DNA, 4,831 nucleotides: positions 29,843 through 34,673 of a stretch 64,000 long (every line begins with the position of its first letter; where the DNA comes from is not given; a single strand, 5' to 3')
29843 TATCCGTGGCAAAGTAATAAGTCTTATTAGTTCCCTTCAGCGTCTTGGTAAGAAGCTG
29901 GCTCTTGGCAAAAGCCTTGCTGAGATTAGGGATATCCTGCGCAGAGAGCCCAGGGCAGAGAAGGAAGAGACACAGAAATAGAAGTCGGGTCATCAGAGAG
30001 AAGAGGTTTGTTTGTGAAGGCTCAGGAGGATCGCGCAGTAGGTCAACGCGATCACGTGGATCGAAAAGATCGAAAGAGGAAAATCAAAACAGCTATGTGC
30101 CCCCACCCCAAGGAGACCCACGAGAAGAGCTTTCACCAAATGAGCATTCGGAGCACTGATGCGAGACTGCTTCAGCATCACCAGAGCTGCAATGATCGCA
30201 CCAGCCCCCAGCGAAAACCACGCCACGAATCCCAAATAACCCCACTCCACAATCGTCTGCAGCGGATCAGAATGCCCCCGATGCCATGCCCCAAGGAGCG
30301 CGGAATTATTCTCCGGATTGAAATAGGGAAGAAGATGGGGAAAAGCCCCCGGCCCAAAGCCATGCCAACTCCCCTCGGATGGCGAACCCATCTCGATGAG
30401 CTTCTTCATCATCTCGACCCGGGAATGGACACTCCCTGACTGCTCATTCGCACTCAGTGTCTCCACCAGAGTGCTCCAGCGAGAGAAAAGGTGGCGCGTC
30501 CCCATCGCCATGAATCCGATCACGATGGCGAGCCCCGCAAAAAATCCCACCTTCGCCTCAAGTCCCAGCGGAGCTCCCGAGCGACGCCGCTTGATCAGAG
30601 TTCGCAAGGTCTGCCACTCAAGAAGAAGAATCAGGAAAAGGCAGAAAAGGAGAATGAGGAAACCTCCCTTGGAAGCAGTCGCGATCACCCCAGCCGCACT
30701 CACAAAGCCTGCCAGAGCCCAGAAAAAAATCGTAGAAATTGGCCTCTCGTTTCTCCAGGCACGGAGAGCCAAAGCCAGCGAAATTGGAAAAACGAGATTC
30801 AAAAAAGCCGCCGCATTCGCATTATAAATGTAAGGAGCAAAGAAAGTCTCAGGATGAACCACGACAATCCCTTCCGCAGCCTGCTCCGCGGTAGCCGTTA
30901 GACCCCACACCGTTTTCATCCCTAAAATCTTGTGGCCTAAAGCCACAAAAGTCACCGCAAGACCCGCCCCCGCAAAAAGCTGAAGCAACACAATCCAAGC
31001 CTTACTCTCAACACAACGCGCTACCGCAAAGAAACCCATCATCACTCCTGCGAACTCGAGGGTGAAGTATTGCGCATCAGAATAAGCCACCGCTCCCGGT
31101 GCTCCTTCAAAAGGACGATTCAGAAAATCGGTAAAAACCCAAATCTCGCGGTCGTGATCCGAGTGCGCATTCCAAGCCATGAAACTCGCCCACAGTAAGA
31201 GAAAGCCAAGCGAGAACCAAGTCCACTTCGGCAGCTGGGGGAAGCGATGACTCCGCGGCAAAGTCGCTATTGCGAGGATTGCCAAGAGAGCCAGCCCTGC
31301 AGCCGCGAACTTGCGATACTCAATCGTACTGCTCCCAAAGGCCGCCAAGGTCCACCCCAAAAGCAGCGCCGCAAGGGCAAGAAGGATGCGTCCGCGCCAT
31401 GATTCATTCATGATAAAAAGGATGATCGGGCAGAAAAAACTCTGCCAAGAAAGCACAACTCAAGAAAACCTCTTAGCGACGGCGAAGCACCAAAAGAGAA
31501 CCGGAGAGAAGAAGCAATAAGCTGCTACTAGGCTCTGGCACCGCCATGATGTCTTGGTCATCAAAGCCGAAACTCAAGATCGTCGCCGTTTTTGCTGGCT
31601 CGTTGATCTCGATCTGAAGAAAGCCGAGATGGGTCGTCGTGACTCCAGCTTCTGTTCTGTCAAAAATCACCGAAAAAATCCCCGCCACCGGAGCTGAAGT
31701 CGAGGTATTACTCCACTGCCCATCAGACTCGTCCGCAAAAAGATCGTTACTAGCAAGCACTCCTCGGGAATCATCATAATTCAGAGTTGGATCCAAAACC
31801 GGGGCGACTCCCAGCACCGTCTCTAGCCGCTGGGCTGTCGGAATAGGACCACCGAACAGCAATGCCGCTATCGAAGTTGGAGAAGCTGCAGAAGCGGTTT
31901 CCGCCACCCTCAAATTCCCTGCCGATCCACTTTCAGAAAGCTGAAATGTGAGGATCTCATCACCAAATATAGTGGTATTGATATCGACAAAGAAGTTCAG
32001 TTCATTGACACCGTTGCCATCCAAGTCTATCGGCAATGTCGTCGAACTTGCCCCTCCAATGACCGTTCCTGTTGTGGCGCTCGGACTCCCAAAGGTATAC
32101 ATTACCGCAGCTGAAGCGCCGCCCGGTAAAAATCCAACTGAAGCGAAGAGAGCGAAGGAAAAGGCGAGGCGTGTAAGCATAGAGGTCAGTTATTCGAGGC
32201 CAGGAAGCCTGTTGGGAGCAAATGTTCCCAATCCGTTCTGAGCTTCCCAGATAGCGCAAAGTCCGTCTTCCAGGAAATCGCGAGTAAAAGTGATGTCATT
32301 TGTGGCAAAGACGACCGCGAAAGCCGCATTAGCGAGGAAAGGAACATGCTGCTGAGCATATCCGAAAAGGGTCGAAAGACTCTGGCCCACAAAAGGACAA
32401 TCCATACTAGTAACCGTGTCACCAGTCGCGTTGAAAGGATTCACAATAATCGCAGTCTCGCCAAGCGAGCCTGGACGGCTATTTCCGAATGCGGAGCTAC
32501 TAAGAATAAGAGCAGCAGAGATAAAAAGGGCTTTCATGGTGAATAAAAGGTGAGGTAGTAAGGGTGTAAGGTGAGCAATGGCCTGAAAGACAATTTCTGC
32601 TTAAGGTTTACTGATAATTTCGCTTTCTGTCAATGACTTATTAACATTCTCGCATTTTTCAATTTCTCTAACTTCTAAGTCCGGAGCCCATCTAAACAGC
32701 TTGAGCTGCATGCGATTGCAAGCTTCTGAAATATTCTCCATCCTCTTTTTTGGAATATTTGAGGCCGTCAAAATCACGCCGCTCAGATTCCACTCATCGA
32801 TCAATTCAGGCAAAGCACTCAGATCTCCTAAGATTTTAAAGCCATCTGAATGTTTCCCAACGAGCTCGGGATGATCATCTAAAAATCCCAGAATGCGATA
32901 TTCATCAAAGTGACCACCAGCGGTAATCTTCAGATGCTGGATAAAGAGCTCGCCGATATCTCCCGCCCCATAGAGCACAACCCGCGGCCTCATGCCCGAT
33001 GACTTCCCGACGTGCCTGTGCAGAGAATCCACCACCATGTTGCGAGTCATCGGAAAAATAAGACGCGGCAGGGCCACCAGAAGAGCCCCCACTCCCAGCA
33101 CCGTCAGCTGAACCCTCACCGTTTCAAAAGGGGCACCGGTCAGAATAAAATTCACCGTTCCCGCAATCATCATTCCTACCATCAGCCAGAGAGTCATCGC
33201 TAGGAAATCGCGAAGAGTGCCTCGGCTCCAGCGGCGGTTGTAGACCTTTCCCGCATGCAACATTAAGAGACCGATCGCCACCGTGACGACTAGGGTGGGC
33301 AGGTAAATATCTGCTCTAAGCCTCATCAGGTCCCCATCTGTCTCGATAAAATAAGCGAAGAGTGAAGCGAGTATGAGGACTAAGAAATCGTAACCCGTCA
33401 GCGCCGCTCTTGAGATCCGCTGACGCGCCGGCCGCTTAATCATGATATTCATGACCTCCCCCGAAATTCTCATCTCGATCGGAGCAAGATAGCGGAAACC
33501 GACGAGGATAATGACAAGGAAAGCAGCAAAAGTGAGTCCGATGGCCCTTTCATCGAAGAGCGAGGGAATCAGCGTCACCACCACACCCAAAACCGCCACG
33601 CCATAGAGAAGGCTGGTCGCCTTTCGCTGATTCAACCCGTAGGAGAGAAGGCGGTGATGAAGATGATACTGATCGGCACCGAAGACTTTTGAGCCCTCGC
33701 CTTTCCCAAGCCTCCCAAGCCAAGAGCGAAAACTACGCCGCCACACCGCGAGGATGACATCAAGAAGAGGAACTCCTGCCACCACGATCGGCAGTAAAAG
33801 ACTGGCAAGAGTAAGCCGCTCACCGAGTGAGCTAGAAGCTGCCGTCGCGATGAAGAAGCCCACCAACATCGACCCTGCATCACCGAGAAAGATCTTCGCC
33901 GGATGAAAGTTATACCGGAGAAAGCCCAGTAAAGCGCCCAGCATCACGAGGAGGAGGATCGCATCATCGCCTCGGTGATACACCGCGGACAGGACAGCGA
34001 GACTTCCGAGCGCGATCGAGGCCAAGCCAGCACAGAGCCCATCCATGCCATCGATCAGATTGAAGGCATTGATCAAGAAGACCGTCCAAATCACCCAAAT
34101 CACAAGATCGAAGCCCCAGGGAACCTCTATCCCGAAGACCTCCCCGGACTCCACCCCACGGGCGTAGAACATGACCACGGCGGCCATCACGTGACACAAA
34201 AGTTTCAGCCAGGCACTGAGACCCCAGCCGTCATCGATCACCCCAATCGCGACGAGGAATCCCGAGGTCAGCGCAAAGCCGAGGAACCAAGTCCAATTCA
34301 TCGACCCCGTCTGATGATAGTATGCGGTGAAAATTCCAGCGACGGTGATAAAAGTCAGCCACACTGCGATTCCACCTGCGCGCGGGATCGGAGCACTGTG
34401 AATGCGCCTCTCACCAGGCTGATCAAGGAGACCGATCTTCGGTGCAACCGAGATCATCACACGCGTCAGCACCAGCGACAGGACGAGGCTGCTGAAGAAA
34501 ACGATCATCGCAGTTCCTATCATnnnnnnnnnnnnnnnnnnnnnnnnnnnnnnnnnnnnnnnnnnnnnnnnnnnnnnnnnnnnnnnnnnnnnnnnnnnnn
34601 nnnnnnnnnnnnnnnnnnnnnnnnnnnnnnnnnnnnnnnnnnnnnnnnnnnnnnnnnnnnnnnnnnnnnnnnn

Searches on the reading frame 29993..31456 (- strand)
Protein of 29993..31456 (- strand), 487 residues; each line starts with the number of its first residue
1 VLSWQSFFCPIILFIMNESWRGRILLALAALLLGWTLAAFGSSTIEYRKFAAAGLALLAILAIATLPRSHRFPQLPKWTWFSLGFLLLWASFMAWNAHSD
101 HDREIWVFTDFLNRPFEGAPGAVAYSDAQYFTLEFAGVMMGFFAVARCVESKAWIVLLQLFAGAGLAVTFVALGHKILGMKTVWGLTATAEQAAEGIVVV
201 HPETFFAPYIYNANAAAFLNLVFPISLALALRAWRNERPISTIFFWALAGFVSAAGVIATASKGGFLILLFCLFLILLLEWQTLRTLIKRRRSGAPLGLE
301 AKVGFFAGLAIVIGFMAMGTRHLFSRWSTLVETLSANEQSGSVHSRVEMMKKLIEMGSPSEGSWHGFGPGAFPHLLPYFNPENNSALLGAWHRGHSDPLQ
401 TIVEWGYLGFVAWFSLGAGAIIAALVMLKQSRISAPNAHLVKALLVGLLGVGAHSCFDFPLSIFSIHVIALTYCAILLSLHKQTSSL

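Call 15: search_protein_families(library=pfam, proteins=[window:29993-31456:-], max_evalue=0.001)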
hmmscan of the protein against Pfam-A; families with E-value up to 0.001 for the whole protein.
window:29993-31456:- (487 aa): 1 family
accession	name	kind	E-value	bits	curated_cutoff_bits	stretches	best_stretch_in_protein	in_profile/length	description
PF04932.20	Wzy_C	-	1.3e-11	44.9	31.7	1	249-414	2-149/149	O-Antigen ligase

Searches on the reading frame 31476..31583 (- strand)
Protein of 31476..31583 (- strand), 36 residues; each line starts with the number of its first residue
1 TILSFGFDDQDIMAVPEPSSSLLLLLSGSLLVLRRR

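Call 53: search_protein_families(library=pfam, proteins=[window:31476-31583:-], max_evalue=10)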
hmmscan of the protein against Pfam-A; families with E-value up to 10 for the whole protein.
seq(36 aa): 1 family
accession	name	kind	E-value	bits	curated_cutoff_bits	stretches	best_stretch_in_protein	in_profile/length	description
PF07589.16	PEP-CTERM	-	6.7e-05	23.2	20.7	1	14-36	1-24/24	PEP-CTERM motif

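Call 54: search_protein_families(library=ncbifam, proteins=[window:31476-31583:-], max_evalue=10)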
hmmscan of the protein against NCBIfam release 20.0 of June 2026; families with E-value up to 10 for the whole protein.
seq(36 aa): 5 families
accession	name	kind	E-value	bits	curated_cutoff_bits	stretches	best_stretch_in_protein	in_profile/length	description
TIGR02595.1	PEP_CTERM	domain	3.1e-06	27.6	16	1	15-36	1-22/24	PEP-CTERM sorting domain-containing protein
NF038120.1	PEP_CTERM_QFxxD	subfamily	2.9e-05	24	80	1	5-36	183-214/215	NF038120 family PEP-CTERM protein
NF038129.1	PEP_NF038129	equivalog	0.00064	19.6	65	1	10-36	166-192/194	NF038129 family PEP-CTERM protein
NF038118.1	PEP_CTERM_CCXG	equivalog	0.0054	16.4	90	1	4-36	165-197/199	CCXG family PEP-CTERM protein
NF041927.1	Xrt_dep_XDP1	equivalog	0.0077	16.2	125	1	12-36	216-241/242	exosortase-dependent surface protein XDP1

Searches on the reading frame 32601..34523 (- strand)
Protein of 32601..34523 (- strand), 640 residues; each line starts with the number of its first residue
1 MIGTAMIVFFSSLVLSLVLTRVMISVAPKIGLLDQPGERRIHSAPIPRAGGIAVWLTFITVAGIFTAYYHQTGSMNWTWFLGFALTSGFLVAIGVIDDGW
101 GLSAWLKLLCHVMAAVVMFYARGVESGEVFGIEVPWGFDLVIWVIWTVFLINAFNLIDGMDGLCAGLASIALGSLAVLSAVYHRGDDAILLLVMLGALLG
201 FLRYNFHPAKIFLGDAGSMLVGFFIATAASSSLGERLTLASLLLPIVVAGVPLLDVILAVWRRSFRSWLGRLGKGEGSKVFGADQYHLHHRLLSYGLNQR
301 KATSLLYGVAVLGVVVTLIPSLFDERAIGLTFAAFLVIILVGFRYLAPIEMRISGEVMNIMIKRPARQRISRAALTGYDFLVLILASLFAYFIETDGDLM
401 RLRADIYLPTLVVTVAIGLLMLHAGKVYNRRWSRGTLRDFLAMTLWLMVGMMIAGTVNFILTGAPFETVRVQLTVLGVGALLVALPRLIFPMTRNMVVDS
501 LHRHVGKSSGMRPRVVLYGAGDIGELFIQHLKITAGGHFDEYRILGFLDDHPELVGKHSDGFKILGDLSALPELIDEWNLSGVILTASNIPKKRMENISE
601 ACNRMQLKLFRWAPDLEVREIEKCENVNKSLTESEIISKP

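Call 15: search_protein_families(library=pfam, proteins=[window:32601-34523:-], max_evalue=0.001)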
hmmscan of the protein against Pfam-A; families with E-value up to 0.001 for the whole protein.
window:32601-34523:- (640 aa): 1 family
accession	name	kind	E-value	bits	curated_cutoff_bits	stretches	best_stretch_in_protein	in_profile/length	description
PF00953.26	Glycos_transf_4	-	5.2e-35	121.2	27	1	81-229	2-156/160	Glycosyl transferase family 4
